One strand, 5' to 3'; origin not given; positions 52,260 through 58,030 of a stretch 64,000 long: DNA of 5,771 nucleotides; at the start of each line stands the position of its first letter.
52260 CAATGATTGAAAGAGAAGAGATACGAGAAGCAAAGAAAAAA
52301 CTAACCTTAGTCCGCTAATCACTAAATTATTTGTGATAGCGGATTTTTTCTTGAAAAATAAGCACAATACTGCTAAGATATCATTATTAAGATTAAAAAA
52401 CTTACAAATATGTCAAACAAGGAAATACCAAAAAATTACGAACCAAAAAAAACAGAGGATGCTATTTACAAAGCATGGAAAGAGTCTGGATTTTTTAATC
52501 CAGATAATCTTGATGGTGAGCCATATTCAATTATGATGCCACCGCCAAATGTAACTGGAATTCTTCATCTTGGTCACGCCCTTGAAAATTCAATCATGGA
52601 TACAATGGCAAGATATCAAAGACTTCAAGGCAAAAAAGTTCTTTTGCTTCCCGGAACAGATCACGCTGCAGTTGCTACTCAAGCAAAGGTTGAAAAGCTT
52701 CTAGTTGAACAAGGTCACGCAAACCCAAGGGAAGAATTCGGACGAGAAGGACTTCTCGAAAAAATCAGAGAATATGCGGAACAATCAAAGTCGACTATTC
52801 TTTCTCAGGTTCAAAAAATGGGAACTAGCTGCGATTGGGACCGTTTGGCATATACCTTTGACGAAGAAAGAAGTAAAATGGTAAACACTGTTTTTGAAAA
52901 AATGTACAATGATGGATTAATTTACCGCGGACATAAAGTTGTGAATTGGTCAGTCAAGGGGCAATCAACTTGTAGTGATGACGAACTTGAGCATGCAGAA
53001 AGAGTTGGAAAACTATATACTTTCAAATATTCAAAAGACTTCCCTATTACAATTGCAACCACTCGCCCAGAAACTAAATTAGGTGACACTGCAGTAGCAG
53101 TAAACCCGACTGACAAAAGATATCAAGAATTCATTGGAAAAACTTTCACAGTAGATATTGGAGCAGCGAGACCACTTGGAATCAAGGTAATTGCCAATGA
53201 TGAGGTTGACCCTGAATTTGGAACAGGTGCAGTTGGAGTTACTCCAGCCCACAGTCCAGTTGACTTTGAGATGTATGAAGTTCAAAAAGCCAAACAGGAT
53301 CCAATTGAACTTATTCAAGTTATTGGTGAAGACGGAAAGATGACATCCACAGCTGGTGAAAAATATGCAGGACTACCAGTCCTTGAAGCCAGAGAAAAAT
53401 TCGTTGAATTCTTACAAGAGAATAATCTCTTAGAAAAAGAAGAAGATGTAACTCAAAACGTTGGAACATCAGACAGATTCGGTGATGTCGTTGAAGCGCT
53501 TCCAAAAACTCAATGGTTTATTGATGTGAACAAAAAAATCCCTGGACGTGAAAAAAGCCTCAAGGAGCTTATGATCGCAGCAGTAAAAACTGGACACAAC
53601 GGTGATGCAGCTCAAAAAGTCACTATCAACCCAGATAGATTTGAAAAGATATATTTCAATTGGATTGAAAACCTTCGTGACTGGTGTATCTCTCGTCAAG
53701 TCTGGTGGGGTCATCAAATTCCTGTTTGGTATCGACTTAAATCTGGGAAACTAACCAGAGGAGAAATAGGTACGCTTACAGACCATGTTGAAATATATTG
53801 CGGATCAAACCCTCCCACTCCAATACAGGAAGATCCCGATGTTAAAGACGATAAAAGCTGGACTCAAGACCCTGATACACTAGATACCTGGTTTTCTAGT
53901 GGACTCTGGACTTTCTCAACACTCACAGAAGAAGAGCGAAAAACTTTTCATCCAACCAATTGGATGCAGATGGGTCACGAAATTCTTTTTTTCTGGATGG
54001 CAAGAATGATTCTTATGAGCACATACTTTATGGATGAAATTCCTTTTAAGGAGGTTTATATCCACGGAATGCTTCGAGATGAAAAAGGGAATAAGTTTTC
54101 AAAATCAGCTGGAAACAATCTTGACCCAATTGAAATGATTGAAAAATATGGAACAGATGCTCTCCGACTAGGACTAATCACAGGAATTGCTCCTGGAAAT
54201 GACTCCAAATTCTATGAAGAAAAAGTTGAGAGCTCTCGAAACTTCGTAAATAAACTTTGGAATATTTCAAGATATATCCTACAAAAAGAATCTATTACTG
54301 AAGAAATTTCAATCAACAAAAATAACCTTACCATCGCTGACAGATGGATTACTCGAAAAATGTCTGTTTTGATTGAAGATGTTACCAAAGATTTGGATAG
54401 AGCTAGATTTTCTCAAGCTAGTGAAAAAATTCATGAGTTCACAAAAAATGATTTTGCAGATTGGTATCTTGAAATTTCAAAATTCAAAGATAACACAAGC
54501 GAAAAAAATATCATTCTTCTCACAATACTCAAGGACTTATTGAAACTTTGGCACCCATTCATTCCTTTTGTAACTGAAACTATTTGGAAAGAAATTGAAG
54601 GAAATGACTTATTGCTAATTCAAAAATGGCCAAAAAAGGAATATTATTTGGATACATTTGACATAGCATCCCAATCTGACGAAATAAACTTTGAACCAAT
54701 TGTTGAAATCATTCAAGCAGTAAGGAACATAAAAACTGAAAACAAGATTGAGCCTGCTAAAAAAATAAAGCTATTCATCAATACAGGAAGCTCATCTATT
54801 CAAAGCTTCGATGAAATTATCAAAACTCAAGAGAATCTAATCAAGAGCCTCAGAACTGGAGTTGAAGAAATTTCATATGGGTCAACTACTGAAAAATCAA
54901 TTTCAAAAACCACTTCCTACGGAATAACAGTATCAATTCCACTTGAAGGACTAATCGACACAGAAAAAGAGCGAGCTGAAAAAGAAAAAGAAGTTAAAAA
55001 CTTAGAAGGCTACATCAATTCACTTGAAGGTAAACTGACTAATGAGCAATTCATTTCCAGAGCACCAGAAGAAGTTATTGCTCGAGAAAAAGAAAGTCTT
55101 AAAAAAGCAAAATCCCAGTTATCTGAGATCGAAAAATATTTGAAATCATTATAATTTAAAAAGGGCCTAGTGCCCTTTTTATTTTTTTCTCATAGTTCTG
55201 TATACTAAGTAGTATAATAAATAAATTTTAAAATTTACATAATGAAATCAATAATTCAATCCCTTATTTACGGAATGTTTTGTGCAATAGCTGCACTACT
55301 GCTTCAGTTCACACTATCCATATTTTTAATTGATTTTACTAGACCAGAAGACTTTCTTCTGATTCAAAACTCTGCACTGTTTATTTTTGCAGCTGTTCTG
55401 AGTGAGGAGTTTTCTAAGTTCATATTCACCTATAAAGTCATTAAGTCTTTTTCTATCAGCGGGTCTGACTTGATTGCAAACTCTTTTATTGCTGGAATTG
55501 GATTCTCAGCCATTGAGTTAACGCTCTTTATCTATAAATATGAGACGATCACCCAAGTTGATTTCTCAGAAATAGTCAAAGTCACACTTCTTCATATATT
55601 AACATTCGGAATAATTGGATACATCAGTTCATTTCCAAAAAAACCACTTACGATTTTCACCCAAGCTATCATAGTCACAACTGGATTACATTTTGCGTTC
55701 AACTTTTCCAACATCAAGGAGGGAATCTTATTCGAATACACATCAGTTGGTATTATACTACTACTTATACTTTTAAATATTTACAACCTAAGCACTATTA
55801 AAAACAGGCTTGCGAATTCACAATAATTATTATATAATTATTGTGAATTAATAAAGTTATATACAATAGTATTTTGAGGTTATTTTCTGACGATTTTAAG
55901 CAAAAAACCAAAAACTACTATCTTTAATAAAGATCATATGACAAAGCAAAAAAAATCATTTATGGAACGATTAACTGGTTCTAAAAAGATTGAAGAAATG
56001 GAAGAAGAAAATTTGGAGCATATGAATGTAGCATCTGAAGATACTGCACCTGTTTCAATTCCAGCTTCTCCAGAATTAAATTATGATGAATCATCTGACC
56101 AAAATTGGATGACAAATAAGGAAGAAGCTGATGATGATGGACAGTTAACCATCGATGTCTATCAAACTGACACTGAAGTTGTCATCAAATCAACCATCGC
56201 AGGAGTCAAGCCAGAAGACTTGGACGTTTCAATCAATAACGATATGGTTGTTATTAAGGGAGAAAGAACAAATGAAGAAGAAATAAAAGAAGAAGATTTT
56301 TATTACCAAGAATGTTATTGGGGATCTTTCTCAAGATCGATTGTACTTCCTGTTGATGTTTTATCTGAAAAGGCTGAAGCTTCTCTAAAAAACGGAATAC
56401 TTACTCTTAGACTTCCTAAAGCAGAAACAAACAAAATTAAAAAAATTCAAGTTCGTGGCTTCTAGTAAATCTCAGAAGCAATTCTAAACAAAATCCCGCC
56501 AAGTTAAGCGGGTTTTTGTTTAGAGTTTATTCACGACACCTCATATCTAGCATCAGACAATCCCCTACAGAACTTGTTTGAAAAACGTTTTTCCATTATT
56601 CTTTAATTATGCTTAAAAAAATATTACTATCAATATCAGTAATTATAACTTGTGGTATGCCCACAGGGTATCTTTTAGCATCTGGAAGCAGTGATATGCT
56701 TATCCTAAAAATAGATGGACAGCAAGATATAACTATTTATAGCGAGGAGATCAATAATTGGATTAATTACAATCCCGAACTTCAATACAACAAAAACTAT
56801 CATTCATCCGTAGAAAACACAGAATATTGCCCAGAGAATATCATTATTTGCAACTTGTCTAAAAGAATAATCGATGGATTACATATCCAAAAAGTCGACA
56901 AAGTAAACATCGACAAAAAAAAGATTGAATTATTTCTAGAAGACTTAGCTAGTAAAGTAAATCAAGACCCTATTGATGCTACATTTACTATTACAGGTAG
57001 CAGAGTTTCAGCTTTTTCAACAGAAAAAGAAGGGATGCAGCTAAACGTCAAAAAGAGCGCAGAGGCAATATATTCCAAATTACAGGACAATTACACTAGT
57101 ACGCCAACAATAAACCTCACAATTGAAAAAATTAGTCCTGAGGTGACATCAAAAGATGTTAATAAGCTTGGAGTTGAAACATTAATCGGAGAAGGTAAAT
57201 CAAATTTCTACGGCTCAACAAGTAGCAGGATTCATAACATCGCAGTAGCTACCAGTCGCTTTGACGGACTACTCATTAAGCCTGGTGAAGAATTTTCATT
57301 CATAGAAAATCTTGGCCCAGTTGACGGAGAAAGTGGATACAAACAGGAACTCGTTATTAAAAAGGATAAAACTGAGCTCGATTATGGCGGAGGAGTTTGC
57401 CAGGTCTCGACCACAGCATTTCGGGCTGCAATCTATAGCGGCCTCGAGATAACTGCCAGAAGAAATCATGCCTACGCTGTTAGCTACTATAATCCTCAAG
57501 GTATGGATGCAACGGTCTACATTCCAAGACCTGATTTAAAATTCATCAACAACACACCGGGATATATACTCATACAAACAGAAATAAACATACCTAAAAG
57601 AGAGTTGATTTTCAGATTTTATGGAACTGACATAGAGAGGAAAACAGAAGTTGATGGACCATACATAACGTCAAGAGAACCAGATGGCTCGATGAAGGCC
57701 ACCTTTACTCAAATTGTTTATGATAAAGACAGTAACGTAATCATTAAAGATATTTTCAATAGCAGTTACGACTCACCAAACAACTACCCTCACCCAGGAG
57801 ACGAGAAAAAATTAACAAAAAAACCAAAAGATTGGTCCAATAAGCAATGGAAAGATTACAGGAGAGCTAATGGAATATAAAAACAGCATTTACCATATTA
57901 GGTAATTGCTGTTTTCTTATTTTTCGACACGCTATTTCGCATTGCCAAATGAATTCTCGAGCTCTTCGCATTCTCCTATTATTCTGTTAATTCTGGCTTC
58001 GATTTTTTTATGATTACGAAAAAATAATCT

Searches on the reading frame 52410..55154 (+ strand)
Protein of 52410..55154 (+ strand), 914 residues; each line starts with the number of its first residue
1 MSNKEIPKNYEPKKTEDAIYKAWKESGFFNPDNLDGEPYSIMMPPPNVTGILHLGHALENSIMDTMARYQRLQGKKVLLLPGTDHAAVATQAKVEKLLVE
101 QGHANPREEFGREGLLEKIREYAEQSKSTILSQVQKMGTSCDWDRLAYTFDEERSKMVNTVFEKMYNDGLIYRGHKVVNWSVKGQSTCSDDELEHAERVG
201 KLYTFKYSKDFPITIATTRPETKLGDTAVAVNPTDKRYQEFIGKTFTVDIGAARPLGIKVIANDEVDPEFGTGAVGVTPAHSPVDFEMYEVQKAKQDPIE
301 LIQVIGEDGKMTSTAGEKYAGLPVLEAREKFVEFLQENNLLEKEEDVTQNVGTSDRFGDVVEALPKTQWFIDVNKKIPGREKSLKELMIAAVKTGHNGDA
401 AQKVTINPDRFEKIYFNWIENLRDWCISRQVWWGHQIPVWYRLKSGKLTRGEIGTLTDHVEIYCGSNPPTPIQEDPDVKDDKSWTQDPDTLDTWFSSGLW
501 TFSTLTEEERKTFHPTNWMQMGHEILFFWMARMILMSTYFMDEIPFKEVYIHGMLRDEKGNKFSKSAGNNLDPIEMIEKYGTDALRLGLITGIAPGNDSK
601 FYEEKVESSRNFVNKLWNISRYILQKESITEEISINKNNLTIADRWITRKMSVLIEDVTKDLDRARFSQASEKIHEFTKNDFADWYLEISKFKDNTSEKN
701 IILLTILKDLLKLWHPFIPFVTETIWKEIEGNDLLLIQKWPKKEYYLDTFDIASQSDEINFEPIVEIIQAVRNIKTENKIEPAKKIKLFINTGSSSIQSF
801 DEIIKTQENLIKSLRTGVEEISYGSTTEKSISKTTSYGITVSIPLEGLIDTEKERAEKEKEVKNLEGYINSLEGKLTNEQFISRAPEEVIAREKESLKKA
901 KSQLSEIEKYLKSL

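Call 9: search_protein_families(library=pfam, proteins=[window:52410-55154:+], max_evalue=0.001)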
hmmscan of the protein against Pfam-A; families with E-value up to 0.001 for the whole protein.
window:52410-55154:+ (914 aa): 4 families
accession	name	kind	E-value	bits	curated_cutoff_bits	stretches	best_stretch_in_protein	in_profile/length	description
PF00133.28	tRNA-synt_1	-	1.3e-114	383.7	22.7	1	19-591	2-404/414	tRNA synthetases class I (I, L, M and V)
PF08264.19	Anticodon_1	-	1.4e-31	109.8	25.1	1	644-789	1-147/148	Anticodon-binding domain of tRNA ligase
PF09334.17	tRNA-synt_1g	-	6e-19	68.5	20.1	2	45-193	7-135/391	tRNA synthetases class I (M)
PF10458.14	Val_tRNA-synt_C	-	4.9e-12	46.4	25.9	1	850-914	1-65/66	Valyl tRNA synthetase tRNA binding arm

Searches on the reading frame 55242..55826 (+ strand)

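Call 68: search_protein_families(library=pfam, proteins=[window:55242-55826:+], max_evalue=0.1)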
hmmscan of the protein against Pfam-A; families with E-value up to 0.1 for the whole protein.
window:55242-55826:+ (194 aa): 1 family
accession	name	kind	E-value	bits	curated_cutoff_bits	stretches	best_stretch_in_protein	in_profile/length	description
PF13367.11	PrsW-protease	-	3.6e-05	23.8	23.5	1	4-175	6-190/196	PrsW family intramembrane metalloprotease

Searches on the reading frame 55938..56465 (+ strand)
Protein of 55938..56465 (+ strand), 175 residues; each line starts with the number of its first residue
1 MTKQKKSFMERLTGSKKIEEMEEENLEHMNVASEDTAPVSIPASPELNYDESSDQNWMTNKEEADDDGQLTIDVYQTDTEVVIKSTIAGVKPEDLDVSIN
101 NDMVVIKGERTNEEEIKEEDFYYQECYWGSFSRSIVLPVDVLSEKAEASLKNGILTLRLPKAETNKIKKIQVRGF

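Call 68: search_protein_families(library=pfam, proteins=[window:55938-56465:+], max_evalue=0.1)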
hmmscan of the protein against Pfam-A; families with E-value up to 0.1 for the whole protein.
window:55938-56465:+ (175 aa): 3 families
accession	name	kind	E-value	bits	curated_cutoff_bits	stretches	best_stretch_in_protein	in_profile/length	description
PF00011.27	HSP20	-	9.8e-21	74.2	20.8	1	75-172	3-101/102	Hsp20/alpha crystallin family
PF17886.7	ArsA_HSP20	-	0.00011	22.1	22.5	1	79-158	2-62/63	HSP20-like domain found in ArsA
PF04969.22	CS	-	0.003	19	21.3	1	72-122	3-55/78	CS domain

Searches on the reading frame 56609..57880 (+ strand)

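Call 9: search_protein_families(library=pfam, proteins=[window:56609-57880:+], max_evalue=0.001)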
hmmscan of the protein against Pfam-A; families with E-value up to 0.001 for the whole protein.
window:56609-57880:+ (423 aa): 2 families
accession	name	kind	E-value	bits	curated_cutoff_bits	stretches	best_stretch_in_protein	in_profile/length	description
PF04294.18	VanW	-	1e-40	138.6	27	1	207-327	2-121/130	VanW like protein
PF12229.13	PG_binding_4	-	1.5e-11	44.9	22.1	1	97-161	48-111/117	Putative peptidoglycan binding domain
